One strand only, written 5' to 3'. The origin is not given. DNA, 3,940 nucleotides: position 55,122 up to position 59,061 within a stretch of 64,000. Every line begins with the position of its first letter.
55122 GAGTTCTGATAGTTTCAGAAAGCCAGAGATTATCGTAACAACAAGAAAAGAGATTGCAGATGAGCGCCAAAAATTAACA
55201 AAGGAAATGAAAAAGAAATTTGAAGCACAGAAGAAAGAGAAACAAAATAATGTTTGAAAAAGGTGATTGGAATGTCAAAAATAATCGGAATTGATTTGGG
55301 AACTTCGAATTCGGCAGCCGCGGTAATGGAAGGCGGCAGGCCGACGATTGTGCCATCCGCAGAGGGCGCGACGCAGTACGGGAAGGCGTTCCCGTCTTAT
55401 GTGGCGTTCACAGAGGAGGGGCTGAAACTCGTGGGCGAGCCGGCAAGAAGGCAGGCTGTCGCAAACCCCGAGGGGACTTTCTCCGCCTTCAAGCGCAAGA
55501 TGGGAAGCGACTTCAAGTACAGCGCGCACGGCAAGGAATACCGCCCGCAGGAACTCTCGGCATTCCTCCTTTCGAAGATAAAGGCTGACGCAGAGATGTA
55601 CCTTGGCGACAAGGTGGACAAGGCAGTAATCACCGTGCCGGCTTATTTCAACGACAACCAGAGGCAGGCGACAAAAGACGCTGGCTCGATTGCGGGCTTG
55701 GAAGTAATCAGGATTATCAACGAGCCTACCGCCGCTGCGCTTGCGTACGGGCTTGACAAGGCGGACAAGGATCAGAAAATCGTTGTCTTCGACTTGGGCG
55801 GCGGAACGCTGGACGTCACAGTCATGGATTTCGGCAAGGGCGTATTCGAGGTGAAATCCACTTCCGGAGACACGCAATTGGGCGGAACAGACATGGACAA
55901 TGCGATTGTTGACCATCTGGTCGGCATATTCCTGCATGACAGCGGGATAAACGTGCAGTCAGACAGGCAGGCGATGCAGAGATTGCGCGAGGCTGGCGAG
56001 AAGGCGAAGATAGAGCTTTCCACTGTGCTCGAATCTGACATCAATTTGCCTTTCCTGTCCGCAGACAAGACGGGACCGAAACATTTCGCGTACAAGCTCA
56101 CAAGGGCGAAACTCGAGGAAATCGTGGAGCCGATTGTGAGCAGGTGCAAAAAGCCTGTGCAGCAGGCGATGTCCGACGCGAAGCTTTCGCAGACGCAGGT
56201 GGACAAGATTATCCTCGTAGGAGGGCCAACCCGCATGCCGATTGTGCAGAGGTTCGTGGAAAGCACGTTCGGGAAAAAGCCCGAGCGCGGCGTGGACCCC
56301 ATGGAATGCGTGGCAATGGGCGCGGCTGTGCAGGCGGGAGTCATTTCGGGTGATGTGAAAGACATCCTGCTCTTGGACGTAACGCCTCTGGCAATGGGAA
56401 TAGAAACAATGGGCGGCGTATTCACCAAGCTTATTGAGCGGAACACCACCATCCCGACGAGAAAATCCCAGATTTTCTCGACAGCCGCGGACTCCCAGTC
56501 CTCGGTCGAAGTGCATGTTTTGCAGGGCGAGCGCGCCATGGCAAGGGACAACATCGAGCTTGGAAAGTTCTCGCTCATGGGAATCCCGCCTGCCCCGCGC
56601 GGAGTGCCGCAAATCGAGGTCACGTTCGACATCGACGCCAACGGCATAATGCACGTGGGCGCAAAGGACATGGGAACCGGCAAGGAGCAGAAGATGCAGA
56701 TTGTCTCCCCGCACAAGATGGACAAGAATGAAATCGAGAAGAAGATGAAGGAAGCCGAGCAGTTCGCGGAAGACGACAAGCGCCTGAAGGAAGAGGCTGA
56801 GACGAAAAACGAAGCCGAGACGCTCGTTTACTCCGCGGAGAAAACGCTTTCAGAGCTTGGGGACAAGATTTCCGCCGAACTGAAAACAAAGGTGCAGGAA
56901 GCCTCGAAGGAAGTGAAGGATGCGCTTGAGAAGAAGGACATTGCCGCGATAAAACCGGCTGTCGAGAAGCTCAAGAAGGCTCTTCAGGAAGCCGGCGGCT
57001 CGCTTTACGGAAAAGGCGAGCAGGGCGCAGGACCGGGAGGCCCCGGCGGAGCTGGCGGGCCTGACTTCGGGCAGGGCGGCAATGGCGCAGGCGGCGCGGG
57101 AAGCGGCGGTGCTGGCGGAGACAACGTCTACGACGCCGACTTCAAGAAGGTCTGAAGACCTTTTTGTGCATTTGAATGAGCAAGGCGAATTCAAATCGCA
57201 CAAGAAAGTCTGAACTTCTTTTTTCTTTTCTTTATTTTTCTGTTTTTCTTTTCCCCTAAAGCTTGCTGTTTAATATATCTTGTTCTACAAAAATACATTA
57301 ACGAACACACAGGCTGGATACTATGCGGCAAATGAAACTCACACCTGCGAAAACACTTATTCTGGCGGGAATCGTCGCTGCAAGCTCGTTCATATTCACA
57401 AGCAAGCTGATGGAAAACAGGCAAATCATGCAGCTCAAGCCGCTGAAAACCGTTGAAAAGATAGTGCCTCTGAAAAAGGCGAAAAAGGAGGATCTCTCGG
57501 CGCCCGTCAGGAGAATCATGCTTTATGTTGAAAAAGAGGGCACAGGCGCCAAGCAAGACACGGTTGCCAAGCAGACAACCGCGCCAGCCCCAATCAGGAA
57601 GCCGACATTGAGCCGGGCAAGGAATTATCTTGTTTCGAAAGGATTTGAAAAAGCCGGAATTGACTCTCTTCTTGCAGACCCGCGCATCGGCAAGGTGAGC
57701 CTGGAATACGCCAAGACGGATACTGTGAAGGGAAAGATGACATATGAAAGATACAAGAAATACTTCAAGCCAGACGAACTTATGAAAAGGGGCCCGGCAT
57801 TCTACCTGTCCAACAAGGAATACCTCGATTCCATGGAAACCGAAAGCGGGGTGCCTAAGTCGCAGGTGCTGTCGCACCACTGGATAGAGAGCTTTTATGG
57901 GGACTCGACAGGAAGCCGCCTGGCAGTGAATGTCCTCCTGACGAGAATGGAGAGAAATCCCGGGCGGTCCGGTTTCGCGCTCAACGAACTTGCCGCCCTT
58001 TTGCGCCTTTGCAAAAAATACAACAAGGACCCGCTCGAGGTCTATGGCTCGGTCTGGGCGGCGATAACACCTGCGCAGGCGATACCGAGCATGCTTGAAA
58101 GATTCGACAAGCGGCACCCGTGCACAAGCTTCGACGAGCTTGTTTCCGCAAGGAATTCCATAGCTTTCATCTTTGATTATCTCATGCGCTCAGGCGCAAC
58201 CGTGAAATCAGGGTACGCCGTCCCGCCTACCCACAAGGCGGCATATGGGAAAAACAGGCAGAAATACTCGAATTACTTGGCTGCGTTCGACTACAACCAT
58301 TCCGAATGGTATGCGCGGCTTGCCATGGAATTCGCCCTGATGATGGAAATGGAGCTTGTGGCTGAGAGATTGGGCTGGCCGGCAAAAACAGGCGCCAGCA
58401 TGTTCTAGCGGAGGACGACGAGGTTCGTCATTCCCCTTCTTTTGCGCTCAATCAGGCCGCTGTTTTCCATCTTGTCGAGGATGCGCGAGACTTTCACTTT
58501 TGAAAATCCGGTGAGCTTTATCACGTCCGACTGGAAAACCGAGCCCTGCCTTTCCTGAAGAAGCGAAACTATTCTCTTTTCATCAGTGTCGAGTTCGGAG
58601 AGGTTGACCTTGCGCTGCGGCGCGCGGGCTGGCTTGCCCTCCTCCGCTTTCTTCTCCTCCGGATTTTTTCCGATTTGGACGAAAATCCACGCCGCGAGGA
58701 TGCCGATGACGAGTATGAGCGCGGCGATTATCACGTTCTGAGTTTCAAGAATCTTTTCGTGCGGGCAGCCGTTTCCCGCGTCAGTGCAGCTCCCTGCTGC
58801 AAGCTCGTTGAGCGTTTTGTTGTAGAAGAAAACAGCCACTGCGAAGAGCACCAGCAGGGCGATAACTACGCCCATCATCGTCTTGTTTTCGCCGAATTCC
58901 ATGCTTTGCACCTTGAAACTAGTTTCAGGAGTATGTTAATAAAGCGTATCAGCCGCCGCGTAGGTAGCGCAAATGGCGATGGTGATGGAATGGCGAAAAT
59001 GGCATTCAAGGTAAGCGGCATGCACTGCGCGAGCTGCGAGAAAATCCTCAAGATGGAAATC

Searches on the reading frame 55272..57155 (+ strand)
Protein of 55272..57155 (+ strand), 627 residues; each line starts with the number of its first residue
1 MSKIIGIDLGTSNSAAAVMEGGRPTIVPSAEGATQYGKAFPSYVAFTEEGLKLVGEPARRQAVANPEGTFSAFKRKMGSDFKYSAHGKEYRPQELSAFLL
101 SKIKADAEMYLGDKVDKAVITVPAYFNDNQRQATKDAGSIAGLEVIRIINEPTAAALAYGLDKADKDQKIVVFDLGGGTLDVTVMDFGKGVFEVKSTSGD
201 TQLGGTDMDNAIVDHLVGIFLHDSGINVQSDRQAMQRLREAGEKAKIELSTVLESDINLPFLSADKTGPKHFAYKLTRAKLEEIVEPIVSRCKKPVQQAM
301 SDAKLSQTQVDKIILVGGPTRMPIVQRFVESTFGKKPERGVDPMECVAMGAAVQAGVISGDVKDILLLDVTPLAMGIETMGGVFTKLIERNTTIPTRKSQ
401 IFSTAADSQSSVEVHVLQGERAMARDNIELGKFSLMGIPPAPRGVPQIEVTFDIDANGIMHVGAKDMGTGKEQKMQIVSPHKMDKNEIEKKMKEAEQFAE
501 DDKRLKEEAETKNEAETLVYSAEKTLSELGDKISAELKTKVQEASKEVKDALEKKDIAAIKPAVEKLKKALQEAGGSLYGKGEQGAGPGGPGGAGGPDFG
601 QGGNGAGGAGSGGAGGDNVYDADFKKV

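Call 4: search_protein_families(library=pfam, proteins=[window:55272-57155:+], max_evalue=0.1)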
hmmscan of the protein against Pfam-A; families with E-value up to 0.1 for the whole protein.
window:55272-57155:+ (627 aa): 6 families
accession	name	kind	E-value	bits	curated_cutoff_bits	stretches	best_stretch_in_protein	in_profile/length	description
PF00012.26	HSP70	-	1.7e-225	750.3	20.6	2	84-578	102-597/599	Hsp70 protein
PF06723.19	MreB_Mbl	-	6.4e-16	58.5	27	1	114-352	92-316/327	MreB/Mbl protein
PF02782.22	FGGY_C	-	0.018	15.3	27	1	303-357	142-196/198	FGGY family of carbohydrate kinases, C-terminal domain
PF13206.11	VSG_B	-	0.027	14.2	25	1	481-585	72-172/352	Trypanosomal VSG domain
PF06810.17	Phage_scaffold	-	0.04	14.3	35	1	483-576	11-108/170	Phage capsid assembly scaffolding protein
PF01968.24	Hydantoinase_A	-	0.094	12.4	22.9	0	151-193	61-104/291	Hydantoinase/oxoprolinase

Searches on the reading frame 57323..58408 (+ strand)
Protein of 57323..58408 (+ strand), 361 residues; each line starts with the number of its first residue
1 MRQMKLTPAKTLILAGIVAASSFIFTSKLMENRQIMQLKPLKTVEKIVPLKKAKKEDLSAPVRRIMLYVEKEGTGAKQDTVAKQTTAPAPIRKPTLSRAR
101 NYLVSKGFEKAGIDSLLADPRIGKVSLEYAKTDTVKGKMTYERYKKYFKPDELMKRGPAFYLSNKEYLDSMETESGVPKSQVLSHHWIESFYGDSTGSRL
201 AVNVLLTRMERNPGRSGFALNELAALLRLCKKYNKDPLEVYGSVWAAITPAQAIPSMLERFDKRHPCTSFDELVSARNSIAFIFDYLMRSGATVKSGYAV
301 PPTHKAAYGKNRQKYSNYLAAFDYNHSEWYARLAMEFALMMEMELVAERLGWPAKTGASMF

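Call 4: search_protein_families(library=pfam, proteins=[window:57323-58408:+], max_evalue=0.1)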
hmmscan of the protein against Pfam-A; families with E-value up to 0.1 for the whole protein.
window:57323-58408:+ (361 aa): 2 families
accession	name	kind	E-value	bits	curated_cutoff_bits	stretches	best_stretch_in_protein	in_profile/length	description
PF13406.11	SLT_2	-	4.4e-20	72.5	24.3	1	96-260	6-168/292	Transglycosylase SLT domain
PF03452.20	Anp1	-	0.03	14.2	28.8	1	51-109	77-134/263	Anp1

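Call 5: search_protein_families(library=ncbifam, proteins=[window:57323-58408:+], max_evalue=0.1)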
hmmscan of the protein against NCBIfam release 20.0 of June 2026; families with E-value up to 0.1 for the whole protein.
window:57323-58408:+ (361 aa): 4 families
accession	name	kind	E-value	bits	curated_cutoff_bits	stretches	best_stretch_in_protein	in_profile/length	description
TIGR02282.1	MltB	equivalog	1.8e-17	63.4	281.4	1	104-292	9-197/290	lytic murein transglycosylase B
NF008029.0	PRK10760.1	equivalog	1e-11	44.5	449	1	137-305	108-276/359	lytic murein transglycosylase B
TIGR02283.1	MltB_2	subfamily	8.9e-11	41.6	248.45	1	104-257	14-166/300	lytic murein transglycosylase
NF051457.1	acryl_TF_AcuR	equivalog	0.028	13.7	247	1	85-149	12-77/204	acrylate utilization transcriptional regulator AcuR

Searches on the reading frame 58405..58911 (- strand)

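Call 4: search_protein_families(library=pfam, proteins=[window:58405-58911:-], max_evalue=0.1)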
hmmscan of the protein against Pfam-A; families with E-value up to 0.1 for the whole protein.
window:58405-58911:- (168 aa): 23 families
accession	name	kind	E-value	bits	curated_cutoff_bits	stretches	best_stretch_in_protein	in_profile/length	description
PF24034.1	DUF7343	-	6e-16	58.5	27.6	1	108-167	2-61/62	Domain of unknown function (DUF7343)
PF12802.13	MarR_2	-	3e-07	30.9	27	1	111-158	7-54/61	MarR family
PF13545.12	HTH_Crp_2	-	0.00086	19.7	27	1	132-159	30-57/70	Crp-like helix-turn-helix domain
PF01047.28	MarR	-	0.0023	18.2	24.6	1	124-158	17-51/59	MarR family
PF12669.12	FeoB_associated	-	0.005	17.5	27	0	58-83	1-26/44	FeoB-associated Cys-rich membrane protein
PF13412.12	HTH_24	-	0.0089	16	21.9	1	111-155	5-48/48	Winged helix-turn-helix DNA-binding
PF01022.26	HTH_5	-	0.0093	16.3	22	1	113-155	6-46/47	Bacterial regulatory protein, arsR family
PF01978.25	TrmB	-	0.011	16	25.6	1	116-159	16-57/68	Sugar-specific transcriptional regulator TrmB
PF13463.12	HTH_27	-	0.012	16.4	22.2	1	114-159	8-53/68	Winged helix DNA-binding domain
PF14899.11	DUF4492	-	0.017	15.4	27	0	15-37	24-47/63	Domain of unknown function (DUF4492)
PF20187.3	DUF6550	-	0.018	15.7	27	1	58-120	10-70/190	Family of unknown function (DUF6550)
PF22665.2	DUF6293_C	-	0.023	15.5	27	0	140-167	63-90/101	DUF6293 C-terminal winged helix domain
PF10007.15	DUF2250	-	0.024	15.2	24.4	1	112-158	11-56/93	Uncharacterized protein conserved in archaea (DUF2250)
PF04182.18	B-block_TFIIIC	-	0.025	15.1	22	1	125-158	19-52/73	B-block binding subunit of TFIIIC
PF09339.16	HTH_IclR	-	0.038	14.2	22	1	114-156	8-50/52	IclR helix-turn-helix domain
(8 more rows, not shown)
